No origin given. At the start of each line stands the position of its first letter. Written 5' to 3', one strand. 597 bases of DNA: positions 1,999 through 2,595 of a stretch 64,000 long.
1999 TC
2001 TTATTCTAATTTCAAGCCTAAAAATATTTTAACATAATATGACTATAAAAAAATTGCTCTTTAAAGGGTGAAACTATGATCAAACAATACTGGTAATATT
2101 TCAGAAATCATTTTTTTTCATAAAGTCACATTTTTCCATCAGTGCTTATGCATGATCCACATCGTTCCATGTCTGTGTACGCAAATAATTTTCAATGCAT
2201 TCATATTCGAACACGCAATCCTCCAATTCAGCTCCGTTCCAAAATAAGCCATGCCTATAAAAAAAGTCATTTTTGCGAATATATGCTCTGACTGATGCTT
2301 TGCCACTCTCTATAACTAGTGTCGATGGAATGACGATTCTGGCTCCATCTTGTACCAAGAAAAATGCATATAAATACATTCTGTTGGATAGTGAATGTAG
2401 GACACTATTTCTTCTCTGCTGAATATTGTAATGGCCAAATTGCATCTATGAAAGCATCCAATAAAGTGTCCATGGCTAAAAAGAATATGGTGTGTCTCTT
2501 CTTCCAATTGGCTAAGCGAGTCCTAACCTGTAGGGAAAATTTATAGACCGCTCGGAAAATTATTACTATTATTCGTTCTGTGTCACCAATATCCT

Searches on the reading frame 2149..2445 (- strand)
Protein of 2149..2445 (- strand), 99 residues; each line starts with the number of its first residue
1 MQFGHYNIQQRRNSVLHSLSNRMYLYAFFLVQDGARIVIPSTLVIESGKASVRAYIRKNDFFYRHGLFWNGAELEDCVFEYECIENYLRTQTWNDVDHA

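Call 29: search_protein_families(library=pfam, proteins=[window:2149-2445:-], max_evalue=1)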
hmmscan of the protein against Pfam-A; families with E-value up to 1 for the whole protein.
seq(99 aa): 3 families
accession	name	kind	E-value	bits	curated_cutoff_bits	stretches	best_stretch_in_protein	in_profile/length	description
PF20874.2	Relaxase_M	-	0.0069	16.9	27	1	14-63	11-62/86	Relaxase central domain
PF24288.1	DUF7476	-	0.1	13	27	1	33-76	34-77/95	Family of unknown function (DUF7476)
PF00596.27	Aldolase_II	-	0.18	12.1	22.2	1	61-91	152-182/183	Class II Aldolase and Adducin N-terminal domain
